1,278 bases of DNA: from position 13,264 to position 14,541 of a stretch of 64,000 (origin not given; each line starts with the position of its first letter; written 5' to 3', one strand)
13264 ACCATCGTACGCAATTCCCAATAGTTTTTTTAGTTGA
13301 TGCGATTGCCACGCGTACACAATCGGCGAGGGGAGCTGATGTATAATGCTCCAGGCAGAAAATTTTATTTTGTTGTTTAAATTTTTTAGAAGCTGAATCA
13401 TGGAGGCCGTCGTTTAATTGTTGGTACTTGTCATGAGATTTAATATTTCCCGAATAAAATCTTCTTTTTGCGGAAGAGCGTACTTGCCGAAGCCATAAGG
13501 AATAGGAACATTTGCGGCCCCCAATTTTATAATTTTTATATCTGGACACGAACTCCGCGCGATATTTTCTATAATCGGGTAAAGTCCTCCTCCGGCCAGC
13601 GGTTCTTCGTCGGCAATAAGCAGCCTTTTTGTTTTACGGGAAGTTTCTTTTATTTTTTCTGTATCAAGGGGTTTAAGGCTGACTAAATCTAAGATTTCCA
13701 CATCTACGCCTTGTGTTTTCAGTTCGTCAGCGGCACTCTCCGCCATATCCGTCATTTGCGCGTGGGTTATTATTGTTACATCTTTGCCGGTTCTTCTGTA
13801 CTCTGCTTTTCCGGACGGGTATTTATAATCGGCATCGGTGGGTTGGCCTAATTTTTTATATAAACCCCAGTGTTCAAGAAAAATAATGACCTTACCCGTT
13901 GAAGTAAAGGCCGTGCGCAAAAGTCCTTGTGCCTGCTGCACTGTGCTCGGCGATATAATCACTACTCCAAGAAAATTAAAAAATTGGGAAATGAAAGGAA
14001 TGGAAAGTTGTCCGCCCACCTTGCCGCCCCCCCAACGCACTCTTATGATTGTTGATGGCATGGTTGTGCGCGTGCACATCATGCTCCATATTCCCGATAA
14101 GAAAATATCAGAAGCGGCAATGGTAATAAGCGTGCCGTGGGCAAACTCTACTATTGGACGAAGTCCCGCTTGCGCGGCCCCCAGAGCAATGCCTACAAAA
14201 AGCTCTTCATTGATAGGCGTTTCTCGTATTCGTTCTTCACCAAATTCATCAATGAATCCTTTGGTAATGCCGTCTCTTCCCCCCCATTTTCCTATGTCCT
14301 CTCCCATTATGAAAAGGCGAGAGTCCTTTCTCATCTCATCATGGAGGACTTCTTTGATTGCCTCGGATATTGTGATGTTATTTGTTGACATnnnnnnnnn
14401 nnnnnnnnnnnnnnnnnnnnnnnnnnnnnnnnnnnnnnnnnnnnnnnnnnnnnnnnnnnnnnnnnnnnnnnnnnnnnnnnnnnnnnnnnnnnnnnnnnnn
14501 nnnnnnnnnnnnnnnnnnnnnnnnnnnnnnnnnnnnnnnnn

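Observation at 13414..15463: Orphan TPP-dependent E1 alpha/beta pair inside a glycosyltransferase/aminotransferase locus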

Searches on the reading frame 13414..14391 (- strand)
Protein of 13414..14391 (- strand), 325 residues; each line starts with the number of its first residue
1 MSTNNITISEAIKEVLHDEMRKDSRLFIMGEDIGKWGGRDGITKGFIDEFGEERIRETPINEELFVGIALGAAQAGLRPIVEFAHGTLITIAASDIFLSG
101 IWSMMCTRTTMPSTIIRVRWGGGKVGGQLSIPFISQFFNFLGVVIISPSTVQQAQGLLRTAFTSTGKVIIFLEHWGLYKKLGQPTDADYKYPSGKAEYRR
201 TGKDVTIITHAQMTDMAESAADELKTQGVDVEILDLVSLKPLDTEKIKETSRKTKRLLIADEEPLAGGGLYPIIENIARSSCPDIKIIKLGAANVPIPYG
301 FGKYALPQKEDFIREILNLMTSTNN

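Call 4: search_protein_families(library=pfam, proteins=[window:13414-14391:-], max_evalue=0.01)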
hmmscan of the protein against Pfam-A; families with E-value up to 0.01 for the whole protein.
window:13414-14391:- (325 aa): 3 families
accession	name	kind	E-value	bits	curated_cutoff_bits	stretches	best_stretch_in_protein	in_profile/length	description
PF02780.25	Transketolase_C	-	1.3e-20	74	25.9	1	194-300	1-109/124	Transketolase, C-terminal domain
PF02779.29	Transket_pyr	-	5.1e-18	65.8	27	1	6-178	3-172/174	Transketolase, pyrimidine binding domain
PF17147.9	PFOR_II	-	0.00017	22.3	27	1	204-281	2-78/102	Pyruvate:ferredoxin oxidoreductase core domain II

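Call 5: search_protein_families(library=ncbifam, proteins=[window:13414-14391:-], max_evalue=0.001)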
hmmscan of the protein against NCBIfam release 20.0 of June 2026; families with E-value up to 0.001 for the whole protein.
window:13414-14391:- (325 aa): 10 families
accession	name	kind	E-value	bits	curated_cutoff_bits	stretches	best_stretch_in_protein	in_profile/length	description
NF006667.0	PRK09212.1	subfamily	5.1e-59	199.8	321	1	5-320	3-323/327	pyruvate dehydrogenase complex E1 component subunit beta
NF008854.0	PRK11892.1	equivalog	2.2e-57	194.8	454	1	4-316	140-458/464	pyruvate dehydrogenase complex E1 component subunit beta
NF004556.0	PRK05899.2-2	equivalog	2.9e-15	55.6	575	1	130-293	443-608/639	transketolase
TIGR00204.1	dxs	equivalog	1.3e-14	53.7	465.95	1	7-291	311-582/616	1-deoxy-D-xylulose-5-phosphate synthase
NF004559.0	PRK05899.2-5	equivalog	1.7e-14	53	488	1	42-296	350-597/627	transketolase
NF008968.0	PRK12315.1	subfamily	2.9e-10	39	510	1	6-292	279-549/582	1-deoxy-D-xylulose-5-phosphate synthase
NF003933.0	PRK05444.2-2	equivalog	4.2e-08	32.2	395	1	41-294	325-575/606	1-deoxy-D-xylulose-5-phosphate synthase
NF006412.0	PRK08659.1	equivalog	0.00034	19.9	411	1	197-261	269-333/378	2-oxoacid:acceptor oxidoreductase subunit alpha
NF045764.1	PhenlGlyoxDHPadG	equivalog_domain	0.00077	18.1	700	0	196-261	261-326/398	NADH-dependent phenylglyoxylate dehydrogenase subunit alpha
TIGR03710.1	OAFO_sf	subfamily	0.00078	18.1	482.75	0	198-261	459-521/561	2-oxoacid:acceptor oxidoreductase subunit alpha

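Call 9: find_encoding_contigs(protein=window:13414-14391:-, flank=10000, max_places=6)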
Protein window:13414-14391:- (325 aa): 1 contig read that carries it; 1 place shown.
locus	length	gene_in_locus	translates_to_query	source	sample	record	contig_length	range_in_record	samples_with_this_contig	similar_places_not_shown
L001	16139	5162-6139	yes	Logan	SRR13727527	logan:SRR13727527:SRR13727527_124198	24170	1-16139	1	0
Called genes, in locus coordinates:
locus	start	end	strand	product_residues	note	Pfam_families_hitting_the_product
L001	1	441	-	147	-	?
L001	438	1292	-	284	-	PF08241:Methyltransf_11 (faint)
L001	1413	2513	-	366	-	PF00155:Aminotran_1_2, PF01041:DegT_DnrJ_EryC1, PF01053:Cys_Met_Meta_PP (weak), PF00266:Aminotran_5 (weak)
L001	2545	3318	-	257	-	PF00106:adh_short, PF08659:KR, PF23441:SDR (weak), PF13561:adh_short_C2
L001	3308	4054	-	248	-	PF05401:NodS, PF13489:Methyltransf_23, PF05175:MTS, PF06325:PrmA, PF13649:Methyltransf_25, PF13847:Methyltransf_31, PF08241:Methyltransf_11, PF08242:Methyltransf_12, +4 more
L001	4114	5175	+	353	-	PF00676:E1_dh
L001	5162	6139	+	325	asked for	PF02779:Transket_pyr, PF02780:Transketolase_C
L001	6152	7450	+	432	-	-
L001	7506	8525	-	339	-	PF13649:Methyltransf_25 (faint), PF13847:Methyltransf_31 (weak)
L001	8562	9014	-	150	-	PF13577:SnoaL_4 (weak), PF13474:SnoaL_3, PF14534:DUF4440, PF12680:SnoaL_2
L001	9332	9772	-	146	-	-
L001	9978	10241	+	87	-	-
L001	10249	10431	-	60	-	-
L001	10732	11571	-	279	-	PF00763:THF_DHG_CYH, PF02882:THF_DHG_CYH_C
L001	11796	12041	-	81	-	-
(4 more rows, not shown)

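Call 27: search_solved_structures(query=window:13417-14391:-, max_evalue=1e-10, show_alignments=3)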
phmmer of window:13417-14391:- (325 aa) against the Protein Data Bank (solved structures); distinct sequences matched with E-value up to 1e-10: 13.
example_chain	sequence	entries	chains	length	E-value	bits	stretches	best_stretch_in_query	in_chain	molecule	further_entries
1um9_B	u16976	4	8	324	6.4e-42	147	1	7-308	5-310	2-oxo acid dehydrogenase beta subunit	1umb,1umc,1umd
1ik6_A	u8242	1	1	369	7.3e-42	146.8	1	8-296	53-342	pyruvate dehydrogenase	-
3duf_B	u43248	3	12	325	2e-38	135.6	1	6-313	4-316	Pyruvate dehydrogenase E1 component subunit beta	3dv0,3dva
1w85_B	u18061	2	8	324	2.2e-38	135.4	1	6-313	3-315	PYRUVATE DEHYDROGENASE E1 COMPONENT, BETA SUBUNIT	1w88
6cer_B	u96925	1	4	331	7.8e-37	130.3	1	5-316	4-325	Pyruvate dehydrogenase E1 component subunit beta, mitochondrial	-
1ni4_B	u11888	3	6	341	8.1e-37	130.3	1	5-316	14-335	Pyruvate dehydrogenase E1 component: Beta subunit | Pyruvate dehydrogenase E1 component subunit beta | Pyruvate dehydrogenase E1 component subunit beta, mitocho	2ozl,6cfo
3exe_B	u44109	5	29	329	1e-36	129.9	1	6-316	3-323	Pyruvate dehydrogenase E1 component subunit beta, mitochondrial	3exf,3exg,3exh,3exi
2bp7_B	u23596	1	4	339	2.3e-28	102.5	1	1-265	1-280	2-OXOISOVALERATE DEHYDROGENASE BETA SUBUNIT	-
1qs0_B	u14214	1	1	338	6.3e-28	101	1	3-264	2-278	2-OXOISOVALERATE DEHYDROGENASE BETA-SUBUNIT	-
1olx_B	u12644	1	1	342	5.5e-25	91.4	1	4-310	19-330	2-OXOISOVALERATE DEHYDROGENASE BETA SUBUNIT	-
2j9f_B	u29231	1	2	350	8.5e-25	90.8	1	4-316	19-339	2-OXOISOVALERATE DEHYDROGENASE BETA SUBUNIT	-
1dtw_B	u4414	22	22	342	9.5e-25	90.6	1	4-310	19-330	BRANCHED-CHAIN ALPHA-KETO ACID DEHYDROGENASE BETA SUBUNIT | 2-OXOISOVALERATE DEHYDROGENASE BETA SUBUNIT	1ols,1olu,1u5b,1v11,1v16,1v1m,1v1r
6yaj_AAA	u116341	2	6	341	7.2e-14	54.9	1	11-295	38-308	C-terminal chain of split transketolase from Carboxydothermus hydrogenoformans | C-terminal component of the split chain transketolase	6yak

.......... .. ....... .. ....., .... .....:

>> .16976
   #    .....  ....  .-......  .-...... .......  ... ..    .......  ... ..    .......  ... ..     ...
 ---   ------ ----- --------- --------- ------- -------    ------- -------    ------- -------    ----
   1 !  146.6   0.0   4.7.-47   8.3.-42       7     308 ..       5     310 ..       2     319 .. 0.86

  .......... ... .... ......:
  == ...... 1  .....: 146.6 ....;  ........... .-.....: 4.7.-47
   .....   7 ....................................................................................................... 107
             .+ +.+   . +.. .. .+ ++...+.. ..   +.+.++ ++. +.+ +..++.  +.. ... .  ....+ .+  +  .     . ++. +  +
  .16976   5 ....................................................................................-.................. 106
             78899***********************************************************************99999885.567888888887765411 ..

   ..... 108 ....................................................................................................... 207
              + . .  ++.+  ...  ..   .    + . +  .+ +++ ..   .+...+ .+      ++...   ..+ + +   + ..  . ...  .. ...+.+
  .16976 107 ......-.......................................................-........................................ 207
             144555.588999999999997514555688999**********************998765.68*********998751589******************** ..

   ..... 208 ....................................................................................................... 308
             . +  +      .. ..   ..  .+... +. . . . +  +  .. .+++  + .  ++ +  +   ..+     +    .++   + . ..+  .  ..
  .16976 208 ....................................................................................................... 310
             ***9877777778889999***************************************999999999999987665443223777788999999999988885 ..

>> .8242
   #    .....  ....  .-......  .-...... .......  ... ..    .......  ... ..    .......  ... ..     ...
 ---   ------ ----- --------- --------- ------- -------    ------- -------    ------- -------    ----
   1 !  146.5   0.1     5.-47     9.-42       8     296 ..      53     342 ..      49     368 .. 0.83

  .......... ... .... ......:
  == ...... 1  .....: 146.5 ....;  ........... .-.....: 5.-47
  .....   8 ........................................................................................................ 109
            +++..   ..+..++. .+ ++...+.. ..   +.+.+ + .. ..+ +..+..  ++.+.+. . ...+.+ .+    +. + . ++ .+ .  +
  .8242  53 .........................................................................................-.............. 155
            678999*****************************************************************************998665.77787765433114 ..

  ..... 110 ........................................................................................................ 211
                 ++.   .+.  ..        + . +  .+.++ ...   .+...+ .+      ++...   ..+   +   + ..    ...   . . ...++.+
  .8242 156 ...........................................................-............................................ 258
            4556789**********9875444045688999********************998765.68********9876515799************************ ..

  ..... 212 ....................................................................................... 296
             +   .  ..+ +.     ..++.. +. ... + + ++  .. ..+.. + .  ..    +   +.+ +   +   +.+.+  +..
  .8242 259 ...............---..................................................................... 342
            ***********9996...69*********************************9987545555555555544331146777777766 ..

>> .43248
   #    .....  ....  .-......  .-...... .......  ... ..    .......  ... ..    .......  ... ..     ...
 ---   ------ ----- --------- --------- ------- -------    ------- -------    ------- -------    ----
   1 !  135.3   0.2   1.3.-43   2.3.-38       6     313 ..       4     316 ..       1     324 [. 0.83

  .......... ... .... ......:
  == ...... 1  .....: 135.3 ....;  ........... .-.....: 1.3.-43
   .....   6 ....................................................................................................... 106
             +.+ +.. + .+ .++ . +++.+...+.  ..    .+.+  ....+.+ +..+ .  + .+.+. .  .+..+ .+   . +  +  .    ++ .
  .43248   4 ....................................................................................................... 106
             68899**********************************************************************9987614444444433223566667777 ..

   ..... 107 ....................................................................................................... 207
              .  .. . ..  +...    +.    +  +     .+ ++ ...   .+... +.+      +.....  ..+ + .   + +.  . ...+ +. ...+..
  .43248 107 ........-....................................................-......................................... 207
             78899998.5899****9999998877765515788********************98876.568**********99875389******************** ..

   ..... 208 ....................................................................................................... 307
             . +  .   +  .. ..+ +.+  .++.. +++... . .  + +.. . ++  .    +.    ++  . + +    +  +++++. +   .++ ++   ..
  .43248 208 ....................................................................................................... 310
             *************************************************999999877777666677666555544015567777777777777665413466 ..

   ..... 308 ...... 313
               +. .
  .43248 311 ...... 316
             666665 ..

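Call 30: find_homologous_proteins(query=window:13417-14391:-, max_evalue=1e-10)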
Query window:13417-14391:- (325 aa): 684 proteins with E <= 1e-10 among 3593 candidates; the best 120 are listed.
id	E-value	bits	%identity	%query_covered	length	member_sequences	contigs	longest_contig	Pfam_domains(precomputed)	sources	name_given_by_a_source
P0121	5.7e-213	724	100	100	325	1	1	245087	PF02780.26,PF02779.30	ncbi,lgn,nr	ncbi:MAG: transketolase C-terminal domain-containing protein [bacterium]|nr:transketolase C-terminal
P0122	1.6e-122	427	60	97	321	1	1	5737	PF02780.26,PF02779.30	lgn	-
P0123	1.0e-88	316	50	96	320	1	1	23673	PF02780.26,PF02779.30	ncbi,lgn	ncbi:MAG: transketolase C-terminal domain-containing protein [Candidatus Sungiibacteriota bacterium]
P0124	2.5e-80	288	45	97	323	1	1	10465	PF02780.26,PF02779.30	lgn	-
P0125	6.9e-76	273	44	95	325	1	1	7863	PF02780.26,PF02779.30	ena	-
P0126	9.7e-56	207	38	98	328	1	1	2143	PF02780.26,PF02779.30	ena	-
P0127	1.2e-54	204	37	97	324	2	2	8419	PF02780.26,PF02779.30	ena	-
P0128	4.2e-54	202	38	96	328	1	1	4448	PF02780.26,PF02779.30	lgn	-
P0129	6.0e-54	201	37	96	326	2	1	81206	PF02780.26,PF02779.30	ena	-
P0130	1.1e-52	197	35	98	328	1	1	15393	PF02780.26,PF02779.30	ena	-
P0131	1.1e-52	197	35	98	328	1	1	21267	PF02780.26,PF02779.30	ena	-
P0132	1.8e-52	197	38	96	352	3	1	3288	PF02780.26,PF02779.30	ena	-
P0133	1.9e-52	196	38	96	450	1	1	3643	PF00364.29,PF25997.1,PF02780.26,PF02779.30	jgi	-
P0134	2.1e-52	196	36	94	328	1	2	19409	PF02780.26,PF02779.30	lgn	-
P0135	4.0e-52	195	36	97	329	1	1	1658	PF02780.26,PF02779.30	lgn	-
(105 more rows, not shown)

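Call 31: find_encoding_contigs(protein=P0124, flank=10000, max_places=2)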
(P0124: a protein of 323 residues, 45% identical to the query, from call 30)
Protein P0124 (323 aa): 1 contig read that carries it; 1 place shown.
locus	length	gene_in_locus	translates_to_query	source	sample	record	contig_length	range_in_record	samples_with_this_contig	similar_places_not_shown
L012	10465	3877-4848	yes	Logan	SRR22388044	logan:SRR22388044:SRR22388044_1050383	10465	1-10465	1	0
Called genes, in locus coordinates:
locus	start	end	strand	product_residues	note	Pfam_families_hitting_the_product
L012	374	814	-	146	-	PF20352:DUF6647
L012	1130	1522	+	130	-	-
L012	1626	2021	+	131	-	-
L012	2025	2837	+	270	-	PF00106:adh_short, PF23441:SDR (faint), PF08659:KR, PF13561:adh_short_C2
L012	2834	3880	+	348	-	PF00676:E1_dh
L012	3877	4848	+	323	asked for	PF02779:Transket_pyr, PF02780:Transketolase_C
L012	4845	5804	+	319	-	-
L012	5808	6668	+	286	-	-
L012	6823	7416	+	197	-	PF01596:Methyltransf_3, PF13578:Methyltransf_24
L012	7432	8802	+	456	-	-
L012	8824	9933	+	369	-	PF01041:DegT_DnrJ_EryC1, PF00155:Aminotran_1_2, PF01212:Beta_elim_lyase (faint), PF01053:Cys_Met_Meta_PP, PF00266:Aminotran_5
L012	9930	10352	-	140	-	-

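Call 32: find_encoding_contigs(protein=P0125, flank=10000, max_places=2)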
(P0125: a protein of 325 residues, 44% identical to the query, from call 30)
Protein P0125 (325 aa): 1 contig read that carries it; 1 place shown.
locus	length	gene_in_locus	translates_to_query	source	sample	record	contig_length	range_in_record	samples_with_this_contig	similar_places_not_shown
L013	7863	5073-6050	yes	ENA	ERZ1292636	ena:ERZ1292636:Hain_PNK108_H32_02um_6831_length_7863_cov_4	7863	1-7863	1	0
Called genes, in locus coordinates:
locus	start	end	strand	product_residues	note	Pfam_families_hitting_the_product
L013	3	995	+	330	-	?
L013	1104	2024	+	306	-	PF08241:Methyltransf_11 (faint)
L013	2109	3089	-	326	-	PF13847:Methyltransf_31 (weak), PF13649:Methyltransf_25 (weak)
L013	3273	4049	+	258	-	PF00106:adh_short, PF08659:KR, PF13561:adh_short_C2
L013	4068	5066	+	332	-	PF00676:E1_dh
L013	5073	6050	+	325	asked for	PF02779:Transket_pyr, PF02780:Transketolase_C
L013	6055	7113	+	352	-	-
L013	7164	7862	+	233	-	?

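Call 45: find_related_loci(query=A3, collection=genome_contigs, flank=10000)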
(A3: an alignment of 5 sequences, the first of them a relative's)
Query A3 (325 aa) in genome_contigs; peptide patterns used: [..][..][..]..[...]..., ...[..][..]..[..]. (x = any residue, [..] = any of these).
64 stretches matched a pattern; 6 encode a relative of the query (tblastn E <= 1e-3); 6 distinct loci.
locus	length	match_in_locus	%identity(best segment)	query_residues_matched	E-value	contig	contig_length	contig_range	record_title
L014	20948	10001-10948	40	6-321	8e-78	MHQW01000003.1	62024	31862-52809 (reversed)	MAG: Candidatus Sungbacteria bacterium RIFCSPLOWO2_02_FULL_51_17 rifcsplowo2_02_scaffold_1134, whole genome shotgun sequ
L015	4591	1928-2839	35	2-299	4e-52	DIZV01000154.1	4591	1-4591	MAG TPA_asm: Chloroflexi bacterium UBA6019 UBA6019_contig_15954, whole genome shotgun sequence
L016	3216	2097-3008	35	2-299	2e-51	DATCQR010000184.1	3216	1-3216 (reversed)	MAG TPA_asm: Candidatus Limnocylindria bacterium isolate SMAG_U7258 k141_103012, whole genome shotgun sequence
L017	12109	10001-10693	35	2-228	2e-34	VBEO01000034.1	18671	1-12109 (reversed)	MAG: Chloroflexi bacterium isolate CF_28 14_0929_05_20cm_scaffold_2091, whole genome shotgun sequence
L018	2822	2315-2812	37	2-162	2e-28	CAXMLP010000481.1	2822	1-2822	MAG TPA_asm: uncultured bacterium isolate SRR1572169_metabat2_38 genome assembly, contig: ERZ16270753.170780, whole geno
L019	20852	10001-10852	30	1-278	1e-27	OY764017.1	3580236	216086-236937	MAG: Christensenellaceae bacterium isolate da863df8-3121-48c8-a9fd-195775925dd7 genome assembly, chromosome: 1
